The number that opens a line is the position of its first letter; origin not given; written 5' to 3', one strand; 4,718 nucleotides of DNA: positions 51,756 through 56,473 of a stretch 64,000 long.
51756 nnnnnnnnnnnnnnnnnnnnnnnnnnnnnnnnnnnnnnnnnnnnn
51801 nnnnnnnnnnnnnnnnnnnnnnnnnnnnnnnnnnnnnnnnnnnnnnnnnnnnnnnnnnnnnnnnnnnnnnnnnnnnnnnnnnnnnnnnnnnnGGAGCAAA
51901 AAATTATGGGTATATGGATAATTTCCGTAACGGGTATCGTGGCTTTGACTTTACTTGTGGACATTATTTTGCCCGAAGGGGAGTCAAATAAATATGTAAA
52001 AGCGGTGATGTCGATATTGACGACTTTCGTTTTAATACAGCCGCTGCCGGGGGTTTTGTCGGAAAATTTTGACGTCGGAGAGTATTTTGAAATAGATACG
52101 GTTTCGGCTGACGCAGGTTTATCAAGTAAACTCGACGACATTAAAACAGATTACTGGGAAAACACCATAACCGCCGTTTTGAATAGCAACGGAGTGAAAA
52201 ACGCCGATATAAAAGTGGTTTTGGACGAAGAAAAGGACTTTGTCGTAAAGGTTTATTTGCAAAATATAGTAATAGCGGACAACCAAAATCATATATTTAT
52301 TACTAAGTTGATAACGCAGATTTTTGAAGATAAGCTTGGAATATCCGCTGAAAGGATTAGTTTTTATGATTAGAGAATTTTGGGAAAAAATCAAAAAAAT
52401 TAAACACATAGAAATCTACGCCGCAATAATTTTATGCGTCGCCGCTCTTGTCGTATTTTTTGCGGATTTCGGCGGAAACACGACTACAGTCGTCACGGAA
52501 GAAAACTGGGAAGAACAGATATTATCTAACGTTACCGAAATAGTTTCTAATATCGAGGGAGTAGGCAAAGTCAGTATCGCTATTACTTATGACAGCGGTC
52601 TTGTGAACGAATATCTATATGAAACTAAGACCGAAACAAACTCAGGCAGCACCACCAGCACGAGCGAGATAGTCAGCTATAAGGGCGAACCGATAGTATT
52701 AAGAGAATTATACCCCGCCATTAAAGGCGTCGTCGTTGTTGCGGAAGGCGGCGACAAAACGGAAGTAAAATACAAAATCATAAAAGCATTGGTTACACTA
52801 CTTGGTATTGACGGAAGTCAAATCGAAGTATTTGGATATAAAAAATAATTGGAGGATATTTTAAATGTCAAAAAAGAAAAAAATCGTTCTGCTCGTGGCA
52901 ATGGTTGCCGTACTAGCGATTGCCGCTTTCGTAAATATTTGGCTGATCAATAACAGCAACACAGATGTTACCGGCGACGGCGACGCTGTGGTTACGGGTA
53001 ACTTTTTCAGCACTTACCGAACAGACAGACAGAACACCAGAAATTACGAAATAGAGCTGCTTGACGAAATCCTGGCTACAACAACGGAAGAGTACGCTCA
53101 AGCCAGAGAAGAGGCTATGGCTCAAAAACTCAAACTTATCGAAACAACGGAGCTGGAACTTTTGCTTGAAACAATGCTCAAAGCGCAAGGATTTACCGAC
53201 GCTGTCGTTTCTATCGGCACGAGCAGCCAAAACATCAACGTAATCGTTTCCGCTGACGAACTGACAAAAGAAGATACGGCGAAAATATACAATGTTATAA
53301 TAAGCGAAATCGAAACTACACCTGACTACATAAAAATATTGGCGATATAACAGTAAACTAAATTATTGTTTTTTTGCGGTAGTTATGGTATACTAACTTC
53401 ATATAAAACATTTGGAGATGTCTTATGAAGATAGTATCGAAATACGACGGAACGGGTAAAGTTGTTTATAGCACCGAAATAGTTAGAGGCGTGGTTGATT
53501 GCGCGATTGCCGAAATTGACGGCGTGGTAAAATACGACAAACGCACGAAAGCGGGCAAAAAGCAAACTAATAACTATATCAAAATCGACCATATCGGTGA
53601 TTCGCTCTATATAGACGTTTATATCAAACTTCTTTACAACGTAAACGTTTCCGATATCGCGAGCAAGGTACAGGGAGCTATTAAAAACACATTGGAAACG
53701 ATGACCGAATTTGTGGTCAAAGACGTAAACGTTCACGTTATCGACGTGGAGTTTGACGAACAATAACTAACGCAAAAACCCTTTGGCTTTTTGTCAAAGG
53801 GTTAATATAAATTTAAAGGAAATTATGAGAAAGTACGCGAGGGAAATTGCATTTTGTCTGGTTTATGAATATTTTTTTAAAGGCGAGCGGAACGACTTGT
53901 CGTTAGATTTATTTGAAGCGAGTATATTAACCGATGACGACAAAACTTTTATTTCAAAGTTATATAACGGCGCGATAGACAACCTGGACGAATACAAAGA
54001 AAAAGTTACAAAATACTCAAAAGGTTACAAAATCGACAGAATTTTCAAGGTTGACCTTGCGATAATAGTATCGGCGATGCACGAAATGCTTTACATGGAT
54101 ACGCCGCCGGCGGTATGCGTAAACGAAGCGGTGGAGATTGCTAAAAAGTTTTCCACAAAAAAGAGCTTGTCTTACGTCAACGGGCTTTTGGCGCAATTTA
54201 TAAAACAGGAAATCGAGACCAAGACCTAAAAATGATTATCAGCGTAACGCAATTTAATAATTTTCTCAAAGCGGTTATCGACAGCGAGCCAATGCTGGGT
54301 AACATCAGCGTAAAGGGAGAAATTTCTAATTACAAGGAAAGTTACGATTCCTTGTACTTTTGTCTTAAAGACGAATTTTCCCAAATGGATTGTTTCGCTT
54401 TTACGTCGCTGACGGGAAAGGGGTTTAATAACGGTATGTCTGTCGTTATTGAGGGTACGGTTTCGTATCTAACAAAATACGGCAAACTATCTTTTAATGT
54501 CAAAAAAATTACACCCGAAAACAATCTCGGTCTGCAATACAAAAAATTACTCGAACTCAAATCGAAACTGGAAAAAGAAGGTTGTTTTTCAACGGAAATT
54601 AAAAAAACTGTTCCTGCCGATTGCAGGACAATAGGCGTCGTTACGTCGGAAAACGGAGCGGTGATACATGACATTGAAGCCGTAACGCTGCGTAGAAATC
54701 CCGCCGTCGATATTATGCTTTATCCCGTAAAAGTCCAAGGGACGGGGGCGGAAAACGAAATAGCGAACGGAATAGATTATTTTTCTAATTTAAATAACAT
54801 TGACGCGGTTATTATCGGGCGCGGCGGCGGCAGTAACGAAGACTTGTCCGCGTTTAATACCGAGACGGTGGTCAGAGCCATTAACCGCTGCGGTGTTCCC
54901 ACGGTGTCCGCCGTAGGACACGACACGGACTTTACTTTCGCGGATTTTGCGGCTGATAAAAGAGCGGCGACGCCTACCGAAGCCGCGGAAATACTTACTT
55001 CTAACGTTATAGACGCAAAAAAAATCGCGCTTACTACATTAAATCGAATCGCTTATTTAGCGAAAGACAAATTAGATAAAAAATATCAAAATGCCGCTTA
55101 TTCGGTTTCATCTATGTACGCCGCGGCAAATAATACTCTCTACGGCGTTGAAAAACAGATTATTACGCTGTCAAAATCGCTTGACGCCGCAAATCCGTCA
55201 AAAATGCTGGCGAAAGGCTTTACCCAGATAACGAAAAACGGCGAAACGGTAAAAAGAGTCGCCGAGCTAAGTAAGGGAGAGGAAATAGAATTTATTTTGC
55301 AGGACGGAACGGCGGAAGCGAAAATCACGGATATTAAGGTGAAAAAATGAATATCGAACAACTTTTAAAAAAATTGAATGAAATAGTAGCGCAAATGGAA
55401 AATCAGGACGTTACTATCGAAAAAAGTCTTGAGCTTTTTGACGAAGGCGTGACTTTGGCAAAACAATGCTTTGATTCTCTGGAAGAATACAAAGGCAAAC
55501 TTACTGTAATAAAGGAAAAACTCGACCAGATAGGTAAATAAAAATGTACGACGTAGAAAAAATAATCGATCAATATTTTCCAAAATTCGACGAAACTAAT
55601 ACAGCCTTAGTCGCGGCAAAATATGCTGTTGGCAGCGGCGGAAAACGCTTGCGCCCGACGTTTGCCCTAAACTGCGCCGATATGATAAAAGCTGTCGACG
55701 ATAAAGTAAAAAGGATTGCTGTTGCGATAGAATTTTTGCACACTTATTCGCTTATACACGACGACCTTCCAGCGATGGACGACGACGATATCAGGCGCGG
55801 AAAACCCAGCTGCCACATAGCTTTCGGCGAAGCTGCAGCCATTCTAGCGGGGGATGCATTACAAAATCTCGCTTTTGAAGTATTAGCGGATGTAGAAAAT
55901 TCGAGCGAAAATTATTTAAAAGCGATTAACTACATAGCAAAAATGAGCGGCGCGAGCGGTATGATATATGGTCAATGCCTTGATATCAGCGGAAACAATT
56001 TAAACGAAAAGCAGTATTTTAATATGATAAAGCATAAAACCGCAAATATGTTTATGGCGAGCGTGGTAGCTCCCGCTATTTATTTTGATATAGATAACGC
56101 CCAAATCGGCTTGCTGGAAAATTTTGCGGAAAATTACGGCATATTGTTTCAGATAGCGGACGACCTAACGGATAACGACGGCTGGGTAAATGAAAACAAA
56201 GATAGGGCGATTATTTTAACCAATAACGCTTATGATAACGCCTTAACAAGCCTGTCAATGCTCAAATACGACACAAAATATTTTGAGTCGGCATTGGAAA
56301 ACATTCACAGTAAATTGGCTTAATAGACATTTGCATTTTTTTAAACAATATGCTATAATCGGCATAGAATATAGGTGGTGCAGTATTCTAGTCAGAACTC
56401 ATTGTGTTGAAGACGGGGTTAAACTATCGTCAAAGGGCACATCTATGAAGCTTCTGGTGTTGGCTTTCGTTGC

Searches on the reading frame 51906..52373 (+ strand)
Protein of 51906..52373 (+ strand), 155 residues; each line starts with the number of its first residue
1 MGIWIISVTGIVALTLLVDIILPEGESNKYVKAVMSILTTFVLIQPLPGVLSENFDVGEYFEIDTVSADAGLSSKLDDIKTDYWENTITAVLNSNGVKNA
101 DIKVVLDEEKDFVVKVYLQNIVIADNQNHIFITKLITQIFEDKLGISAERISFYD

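Call 34: search_protein_families(library=pfam, proteins=[window:51906-52373:+])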
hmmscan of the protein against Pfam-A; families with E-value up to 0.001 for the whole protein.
window:51906-52373:+ (155 aa): 1 family
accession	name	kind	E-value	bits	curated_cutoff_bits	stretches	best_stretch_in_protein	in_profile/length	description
PF09581.16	Spore_III_AF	-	3.6e-09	37.3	28.3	1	11-112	3-116/185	Stage III sporulation protein AF (Spore_III_AF)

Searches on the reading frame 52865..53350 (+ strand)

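Call 34: search_protein_families(library=pfam, proteins=[window:52865-53350:+])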
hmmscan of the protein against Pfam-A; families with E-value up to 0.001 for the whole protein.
window:52865-53350:+ (161 aa): 1 family
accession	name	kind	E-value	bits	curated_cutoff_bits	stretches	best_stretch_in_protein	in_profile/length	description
PF12685.13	SpoIIIAH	-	7.3e-24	85.2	30.6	1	42-158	78-191/191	SpoIIIAH-like protein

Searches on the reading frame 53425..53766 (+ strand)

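Call 34: search_protein_families(library=pfam, proteins=[window:53425-53766:+])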
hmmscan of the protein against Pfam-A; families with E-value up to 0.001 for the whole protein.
window:53425-53766:+ (113 aa): 1 family
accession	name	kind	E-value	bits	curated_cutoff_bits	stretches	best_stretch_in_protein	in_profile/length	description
PF03780.18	Asp23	-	1.5e-16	61.2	28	1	10-108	2-107/108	Asp23 family, cell envelope-related function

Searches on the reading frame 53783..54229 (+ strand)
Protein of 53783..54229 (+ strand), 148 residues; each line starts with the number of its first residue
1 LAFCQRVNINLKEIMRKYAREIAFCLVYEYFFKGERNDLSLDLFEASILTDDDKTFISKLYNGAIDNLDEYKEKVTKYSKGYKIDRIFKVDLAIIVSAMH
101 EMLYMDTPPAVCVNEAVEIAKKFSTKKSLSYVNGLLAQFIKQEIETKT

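Call 4: search_protein_families(library=pfam, proteins=[window:53783-54229:+])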
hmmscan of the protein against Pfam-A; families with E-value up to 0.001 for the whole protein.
window:53783-54229:+ (148 aa): 1 family
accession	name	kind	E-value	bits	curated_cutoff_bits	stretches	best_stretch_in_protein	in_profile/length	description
PF01029.23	NusB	-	8.1e-27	94.7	23.1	1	19-141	3-133/133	NusB family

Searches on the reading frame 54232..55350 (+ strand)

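Call 4: search_protein_families(library=pfam, proteins=[window:54232-55350:+])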
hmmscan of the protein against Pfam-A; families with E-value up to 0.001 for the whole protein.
window:54232-55350:+ (372 aa): 3 families
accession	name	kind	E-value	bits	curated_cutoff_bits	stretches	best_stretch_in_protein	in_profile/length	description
PF02601.20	Exonuc_VII_L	-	5.2e-69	233.6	35.9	2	119-288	2-171/315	Exonuclease VII, large subunit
PF13742.12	tRNA_anti_2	-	9.8e-17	61.4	27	1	3-93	1-94/95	OB-fold nucleic acid binding domain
PF01336.31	tRNA_anti-codon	-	5.9e-05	23.4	27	1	25-95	1-74/75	OB-fold nucleic acid binding domain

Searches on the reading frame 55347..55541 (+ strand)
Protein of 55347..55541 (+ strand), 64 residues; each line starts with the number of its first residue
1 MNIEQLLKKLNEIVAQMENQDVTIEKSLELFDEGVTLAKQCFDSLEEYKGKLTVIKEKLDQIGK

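Call 4: search_protein_families(library=pfam, proteins=[window:55347-55541:+])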
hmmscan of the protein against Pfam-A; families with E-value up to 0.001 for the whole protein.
window:55347-55541:+ (64 aa): 1 family
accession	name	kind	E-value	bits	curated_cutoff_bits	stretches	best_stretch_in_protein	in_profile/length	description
PF02609.21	Exonuc_VII_S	-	5.5e-15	55.6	24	1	4-53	2-51/52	Exonuclease VII small subunit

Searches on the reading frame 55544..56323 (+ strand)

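Call 4: search_protein_families(library=pfam, proteins=[window:55544-56323:+])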
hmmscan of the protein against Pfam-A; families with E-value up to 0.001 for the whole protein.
window:55544-56323:+ (259 aa): 1 family
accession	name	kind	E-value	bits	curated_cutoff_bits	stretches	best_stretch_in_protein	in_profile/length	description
PF00348.22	polyprenyl_synt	-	1.2e-48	166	27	1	24-211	7-191/251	Polyprenyl synthetase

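Call 8: search_protein_families(library=ncbifam, proteins=[window:55544-56323:+], max_evalue=0.01)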
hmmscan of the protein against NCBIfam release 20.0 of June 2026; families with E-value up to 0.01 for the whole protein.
window:55544-56323:+ (259 aa): 16 families
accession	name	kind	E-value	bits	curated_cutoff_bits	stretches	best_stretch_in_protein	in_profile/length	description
NF045485.1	FPPsyn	subfamily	4e-66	223.1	275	1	4-213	8-222/288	farnesyl diphosphate synthase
NF007877.0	PRK10581.1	equivalog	2.7e-48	164.7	321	1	7-211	17-228/299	(2E,6E)-farnesyl diphosphate synthase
NF045685.1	GGPPSynCrtE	equivalog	4.5e-46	157.2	460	1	17-210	26-224/293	geranylgeranyl diphosphate synthase CrtE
NF040698.1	IdsA_Meth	equivalog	5.7e-44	150.7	468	1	4-210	14-221/328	short chain isoprenyl diphosphate synthase IdsA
NF041169.1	f2_encap_cargo4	exception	3.8e-42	144.7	450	1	28-209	45-223/334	family 2 encapsulin nanocompartment cargo protein polyprenyl transferase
NF041003.1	GGPP_syn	equivalog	4e-41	141.2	500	1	3-208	12-216/326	geranylgeranyl diphosphate synthase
NF040789.2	gerfarn_diphsyn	equivalog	1.1e-32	113.6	560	1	17-210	30-238/345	geranylfarnesyl diphosphate synthase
NF008140.0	PRK10888.1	equivalog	2.8e-28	99.2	412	1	25-212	36-217/323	octaprenyl diphosphate synthase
NF045628.1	HxpDPsynlarge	equivalog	1.5e-26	93.1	500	1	3-210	7-206/311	hexaprenyl-diphosphate synthase large subunit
NF045549.1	GGPPsyn_IdsB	equivalog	1.8e-25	89.8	475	1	28-209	60-239/346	geranylgeranyl diphosphate synthase IdsB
TIGR02749.1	prenyl_cyano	equivalog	2.9e-24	85.7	383.2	1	23-211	34-219/322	solanesyl diphosphate synthase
TIGR02748.1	GerC3_HepT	equivalog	6.1e-24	84.7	456.55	1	24-211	34-215/319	heptaprenyl diphosphate synthase component II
NF040627.1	GFPS_Meth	equivalog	2.9e-22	79.5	600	1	4-210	12-209/285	geranylfarnesyl diphosphate synthase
NF042417.1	NPPPS_Mycobact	equivalog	9.7e-22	77.4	600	1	4-217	29-234/335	nonaprenyl/(2E,6E)-farnesyl/geranylgeranyl diphosphat synthase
NF040936.1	hexpp_archaea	equivalog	1.5e-14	54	400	1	4-213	14-207/275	hexaprenyl pyrophosphate synthase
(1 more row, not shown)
